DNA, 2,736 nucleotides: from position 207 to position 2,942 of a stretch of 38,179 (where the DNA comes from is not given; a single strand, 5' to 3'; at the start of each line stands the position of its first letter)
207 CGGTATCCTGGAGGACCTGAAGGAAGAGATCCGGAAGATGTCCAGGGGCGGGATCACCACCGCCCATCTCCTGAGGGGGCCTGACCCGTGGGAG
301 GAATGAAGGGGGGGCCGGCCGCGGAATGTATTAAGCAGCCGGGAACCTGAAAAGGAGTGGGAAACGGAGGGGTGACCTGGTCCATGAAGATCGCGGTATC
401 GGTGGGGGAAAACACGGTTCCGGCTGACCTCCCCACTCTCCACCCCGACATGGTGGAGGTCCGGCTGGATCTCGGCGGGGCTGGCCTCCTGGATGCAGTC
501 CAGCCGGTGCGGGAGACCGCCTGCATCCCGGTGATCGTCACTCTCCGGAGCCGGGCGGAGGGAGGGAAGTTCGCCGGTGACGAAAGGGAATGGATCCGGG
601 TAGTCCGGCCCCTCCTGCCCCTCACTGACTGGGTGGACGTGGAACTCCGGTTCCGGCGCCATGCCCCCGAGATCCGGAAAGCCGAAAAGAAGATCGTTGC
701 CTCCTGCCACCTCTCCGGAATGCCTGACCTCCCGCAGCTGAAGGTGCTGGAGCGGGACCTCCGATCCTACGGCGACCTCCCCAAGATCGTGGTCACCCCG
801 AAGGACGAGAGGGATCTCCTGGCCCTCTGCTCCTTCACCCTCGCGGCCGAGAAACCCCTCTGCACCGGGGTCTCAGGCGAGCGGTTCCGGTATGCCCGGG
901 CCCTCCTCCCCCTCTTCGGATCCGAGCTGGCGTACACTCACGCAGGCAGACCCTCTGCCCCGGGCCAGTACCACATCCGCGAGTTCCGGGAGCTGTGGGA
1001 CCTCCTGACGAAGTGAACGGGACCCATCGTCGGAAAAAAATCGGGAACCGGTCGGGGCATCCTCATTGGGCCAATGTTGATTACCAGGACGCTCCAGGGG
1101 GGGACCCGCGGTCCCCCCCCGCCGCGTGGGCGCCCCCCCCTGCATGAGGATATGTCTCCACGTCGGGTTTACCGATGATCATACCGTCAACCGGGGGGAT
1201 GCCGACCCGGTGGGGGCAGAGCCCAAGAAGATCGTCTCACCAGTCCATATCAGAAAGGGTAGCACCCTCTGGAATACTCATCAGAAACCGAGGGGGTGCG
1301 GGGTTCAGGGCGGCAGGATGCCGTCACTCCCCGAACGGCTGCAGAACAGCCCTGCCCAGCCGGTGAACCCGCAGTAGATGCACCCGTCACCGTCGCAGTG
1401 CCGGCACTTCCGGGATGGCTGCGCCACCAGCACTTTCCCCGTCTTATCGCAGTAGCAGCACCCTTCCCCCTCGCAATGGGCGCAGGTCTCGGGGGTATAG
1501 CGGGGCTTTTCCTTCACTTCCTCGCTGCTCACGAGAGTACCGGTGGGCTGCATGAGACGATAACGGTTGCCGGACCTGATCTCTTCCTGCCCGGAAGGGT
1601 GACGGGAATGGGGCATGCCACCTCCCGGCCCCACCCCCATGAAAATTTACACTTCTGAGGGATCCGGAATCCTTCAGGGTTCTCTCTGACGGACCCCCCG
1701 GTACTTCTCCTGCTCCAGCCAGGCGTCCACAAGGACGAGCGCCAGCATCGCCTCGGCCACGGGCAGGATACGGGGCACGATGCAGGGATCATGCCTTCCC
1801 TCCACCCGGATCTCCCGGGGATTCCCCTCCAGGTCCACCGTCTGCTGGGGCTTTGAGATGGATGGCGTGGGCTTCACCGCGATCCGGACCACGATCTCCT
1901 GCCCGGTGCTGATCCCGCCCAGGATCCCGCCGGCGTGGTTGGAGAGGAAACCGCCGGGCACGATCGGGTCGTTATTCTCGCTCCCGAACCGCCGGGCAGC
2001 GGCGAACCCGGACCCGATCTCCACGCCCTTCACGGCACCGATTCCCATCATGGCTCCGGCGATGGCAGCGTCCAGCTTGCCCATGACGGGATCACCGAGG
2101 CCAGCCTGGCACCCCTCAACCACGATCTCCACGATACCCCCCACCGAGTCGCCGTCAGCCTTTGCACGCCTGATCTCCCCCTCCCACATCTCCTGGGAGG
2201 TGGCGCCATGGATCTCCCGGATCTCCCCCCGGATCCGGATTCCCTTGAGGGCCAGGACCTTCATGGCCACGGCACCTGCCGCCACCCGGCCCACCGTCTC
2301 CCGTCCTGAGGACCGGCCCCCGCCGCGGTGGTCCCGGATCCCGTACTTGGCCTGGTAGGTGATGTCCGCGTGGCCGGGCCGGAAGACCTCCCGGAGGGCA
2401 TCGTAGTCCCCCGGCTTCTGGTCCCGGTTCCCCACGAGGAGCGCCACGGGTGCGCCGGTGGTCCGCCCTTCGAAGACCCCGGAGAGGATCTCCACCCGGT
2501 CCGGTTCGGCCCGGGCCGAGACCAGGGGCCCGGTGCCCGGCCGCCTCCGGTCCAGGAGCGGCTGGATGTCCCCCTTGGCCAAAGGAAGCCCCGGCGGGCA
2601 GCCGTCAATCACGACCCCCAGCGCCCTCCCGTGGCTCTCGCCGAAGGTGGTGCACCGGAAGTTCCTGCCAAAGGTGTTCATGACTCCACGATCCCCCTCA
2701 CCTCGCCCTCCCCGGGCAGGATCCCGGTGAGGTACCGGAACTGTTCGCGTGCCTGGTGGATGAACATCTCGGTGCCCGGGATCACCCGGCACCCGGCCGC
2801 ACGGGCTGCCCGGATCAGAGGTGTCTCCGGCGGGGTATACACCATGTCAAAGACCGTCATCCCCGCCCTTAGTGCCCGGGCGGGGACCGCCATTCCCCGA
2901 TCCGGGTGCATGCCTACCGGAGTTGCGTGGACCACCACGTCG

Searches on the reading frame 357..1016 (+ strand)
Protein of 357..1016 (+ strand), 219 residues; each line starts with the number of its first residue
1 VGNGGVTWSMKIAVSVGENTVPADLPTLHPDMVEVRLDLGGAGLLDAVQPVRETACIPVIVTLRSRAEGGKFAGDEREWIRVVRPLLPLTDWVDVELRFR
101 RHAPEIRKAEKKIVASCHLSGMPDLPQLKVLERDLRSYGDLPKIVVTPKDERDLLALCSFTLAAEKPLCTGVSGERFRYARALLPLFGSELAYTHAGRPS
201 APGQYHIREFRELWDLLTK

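Call 69: search_protein_families(library=pfam, proteins=[window:357-1016:+], max_evalue=0.001)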
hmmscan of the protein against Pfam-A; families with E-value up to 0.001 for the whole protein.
window:357-1016:+ (219 aa): 1 family
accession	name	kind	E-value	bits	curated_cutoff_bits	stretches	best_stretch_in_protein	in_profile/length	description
PF01487.21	DHquinase_I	-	2.3e-29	103.6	22.2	1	28-213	22-229/230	Type I 3-dehydroquinase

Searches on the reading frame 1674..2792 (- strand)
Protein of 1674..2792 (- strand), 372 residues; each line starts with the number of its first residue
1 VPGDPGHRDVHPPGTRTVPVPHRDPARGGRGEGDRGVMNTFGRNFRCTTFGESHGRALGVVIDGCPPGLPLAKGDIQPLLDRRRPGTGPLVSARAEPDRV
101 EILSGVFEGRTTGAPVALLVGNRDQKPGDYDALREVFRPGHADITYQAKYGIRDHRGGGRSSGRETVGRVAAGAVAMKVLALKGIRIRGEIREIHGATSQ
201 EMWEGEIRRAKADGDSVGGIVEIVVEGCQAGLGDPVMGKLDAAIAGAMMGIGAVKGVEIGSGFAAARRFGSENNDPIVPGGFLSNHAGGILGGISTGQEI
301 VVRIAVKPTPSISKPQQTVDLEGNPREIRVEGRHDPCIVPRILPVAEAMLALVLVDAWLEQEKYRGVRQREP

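Call 69: search_protein_families(library=pfam, proteins=[window:1674-2792:-], max_evalue=0.001)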
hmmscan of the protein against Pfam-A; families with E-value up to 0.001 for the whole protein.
window:1674-2792:- (372 aa): 1 family
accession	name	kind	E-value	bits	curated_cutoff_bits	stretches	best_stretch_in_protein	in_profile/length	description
PF01264.26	Chorismate_synt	-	1.5e-130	435.1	27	1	45-359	1-327/327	Chorismate synthase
